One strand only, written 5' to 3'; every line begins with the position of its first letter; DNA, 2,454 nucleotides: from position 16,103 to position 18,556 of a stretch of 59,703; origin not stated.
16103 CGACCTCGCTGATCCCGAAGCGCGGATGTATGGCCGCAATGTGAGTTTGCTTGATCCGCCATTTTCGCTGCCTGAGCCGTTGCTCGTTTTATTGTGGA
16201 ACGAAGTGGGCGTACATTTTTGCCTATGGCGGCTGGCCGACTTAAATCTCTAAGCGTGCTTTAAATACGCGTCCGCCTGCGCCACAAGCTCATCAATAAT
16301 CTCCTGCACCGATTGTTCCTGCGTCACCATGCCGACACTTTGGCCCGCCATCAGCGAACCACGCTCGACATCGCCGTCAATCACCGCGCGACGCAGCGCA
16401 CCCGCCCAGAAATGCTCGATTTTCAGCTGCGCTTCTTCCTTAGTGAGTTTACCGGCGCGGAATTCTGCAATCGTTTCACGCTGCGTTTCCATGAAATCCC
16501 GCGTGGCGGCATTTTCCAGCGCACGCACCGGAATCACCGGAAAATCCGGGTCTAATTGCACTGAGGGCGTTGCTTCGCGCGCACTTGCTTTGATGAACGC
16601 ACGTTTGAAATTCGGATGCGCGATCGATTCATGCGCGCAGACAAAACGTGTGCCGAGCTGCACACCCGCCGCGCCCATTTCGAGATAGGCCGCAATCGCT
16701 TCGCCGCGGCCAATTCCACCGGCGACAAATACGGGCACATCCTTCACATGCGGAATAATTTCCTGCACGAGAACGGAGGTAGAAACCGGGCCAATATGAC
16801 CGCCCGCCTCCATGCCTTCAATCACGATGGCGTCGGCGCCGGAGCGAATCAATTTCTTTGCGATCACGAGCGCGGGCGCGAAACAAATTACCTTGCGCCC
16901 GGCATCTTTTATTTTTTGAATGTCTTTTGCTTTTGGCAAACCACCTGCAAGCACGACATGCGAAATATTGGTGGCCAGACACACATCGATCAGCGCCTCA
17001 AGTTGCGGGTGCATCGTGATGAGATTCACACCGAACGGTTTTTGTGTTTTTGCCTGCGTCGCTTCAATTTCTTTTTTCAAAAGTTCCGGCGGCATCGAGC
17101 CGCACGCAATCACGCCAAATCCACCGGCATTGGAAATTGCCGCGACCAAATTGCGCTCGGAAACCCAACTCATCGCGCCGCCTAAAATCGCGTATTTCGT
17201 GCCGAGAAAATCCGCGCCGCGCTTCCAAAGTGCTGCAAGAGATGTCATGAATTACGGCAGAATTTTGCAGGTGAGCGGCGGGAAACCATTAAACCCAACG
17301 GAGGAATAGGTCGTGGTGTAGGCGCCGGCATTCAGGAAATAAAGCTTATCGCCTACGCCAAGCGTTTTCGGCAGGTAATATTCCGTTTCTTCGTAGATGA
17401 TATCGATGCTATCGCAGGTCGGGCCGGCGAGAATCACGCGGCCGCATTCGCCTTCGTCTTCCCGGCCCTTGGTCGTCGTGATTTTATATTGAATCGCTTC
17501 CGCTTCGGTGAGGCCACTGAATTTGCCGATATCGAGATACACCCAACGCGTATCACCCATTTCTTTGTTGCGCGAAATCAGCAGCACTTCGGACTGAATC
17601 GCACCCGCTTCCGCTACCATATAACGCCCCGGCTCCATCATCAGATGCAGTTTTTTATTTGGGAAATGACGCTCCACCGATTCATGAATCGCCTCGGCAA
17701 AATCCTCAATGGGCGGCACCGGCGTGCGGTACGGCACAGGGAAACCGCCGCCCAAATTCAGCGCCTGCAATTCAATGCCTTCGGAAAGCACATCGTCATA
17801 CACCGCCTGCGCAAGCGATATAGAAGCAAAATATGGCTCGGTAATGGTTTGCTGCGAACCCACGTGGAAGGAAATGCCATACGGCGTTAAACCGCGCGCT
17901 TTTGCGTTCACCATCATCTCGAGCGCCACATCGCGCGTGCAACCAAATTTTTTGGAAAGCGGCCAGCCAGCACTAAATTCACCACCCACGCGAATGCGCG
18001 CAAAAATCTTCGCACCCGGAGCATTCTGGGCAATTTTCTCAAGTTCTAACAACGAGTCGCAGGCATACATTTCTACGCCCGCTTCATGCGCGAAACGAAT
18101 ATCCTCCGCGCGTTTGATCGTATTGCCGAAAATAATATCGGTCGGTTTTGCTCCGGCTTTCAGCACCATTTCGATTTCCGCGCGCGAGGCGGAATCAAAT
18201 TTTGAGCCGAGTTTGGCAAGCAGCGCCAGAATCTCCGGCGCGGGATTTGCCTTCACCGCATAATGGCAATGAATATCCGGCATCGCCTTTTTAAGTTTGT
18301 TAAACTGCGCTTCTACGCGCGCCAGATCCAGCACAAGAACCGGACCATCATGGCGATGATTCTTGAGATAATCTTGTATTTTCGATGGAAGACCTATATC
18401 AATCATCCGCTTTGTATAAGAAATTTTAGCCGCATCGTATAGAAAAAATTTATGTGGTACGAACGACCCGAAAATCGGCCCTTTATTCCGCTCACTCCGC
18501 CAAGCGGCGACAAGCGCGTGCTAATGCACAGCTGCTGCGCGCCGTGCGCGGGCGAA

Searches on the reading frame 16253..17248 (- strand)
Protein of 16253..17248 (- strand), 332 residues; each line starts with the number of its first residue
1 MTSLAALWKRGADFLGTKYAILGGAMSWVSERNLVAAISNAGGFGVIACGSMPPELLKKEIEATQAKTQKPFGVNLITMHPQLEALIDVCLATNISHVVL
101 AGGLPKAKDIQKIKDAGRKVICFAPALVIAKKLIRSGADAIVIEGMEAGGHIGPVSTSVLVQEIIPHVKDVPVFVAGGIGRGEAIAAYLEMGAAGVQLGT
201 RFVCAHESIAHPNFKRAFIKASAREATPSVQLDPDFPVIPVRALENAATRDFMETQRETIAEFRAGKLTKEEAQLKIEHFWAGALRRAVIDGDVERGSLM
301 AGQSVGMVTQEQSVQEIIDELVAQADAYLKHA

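Call 84: search_protein_families(library=pfam, proteins=[window:16253-17248:-], max_evalue=0.00001)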
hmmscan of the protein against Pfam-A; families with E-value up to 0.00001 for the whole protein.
window:16253-17248:- (332 aa): 4 families
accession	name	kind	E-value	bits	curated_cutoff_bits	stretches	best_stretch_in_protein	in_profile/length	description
PF03060.21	NMO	-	2.6e-55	188.6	28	1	13-323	6-330/331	Nitronate monooxygenase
PF05690.20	ThiG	-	4.2e-08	33.3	23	1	116-211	122-216/247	Thiazole biosynthesis protein ThiG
PF00478.31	IMPDH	-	9.9e-08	31.8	25.6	1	20-199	36-173/345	IMP dehydrogenase / GMP reductase domain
PF00977.27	His_biosynth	-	5.1e-07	29.8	23.6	0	129-208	34-111/228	Histidine biosynthesis protein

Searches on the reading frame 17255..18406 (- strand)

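Call 84: search_protein_families(library=pfam, proteins=[window:17255-18406:-], max_evalue=0.00001)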
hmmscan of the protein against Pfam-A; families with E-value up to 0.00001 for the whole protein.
window:17255-18406:- (384 aa): 2 families
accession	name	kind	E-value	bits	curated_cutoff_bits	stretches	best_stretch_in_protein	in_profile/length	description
PF02784.22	Orn_Arg_deC_N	-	1e-59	202.3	23.4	1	28-265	1-247/247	Pyridoxal-dependent decarboxylase, pyridoxal binding domain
PF00278.28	Orn_DAP_Arg_deC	-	5.7e-13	49.4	23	1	204-361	5-95/95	Pyridoxal-dependent decarboxylase, C-terminal sheet domain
